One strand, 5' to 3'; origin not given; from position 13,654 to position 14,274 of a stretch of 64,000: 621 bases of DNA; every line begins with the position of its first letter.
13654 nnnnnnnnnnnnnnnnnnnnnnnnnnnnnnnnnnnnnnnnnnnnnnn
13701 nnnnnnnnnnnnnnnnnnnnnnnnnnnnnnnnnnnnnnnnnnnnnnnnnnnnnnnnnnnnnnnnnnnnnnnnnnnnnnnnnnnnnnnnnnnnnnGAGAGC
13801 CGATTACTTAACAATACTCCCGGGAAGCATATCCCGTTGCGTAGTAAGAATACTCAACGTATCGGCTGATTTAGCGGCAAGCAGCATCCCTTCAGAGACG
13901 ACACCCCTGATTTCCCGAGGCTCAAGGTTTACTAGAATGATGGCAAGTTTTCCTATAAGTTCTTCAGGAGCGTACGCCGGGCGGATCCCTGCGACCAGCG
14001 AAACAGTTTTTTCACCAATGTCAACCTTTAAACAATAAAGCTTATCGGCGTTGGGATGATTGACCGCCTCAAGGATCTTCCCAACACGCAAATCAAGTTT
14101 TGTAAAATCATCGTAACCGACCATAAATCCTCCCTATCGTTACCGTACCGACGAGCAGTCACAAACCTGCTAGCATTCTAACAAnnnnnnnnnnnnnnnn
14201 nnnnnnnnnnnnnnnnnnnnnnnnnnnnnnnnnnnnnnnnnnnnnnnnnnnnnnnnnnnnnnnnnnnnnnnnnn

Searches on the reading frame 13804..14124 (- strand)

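Call 48: search_protein_families(library=pfam, proteins=[window:13804-14124:-], max_evalue=0.00001)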
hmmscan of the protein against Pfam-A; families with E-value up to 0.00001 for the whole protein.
window:13804-14124:- (106 aa): 1 family
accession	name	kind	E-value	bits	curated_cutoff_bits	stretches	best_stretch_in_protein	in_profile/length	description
PF01588.26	tRNA_bind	-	2.2e-28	98.6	27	1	12-103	1-95/96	Putative tRNA binding domain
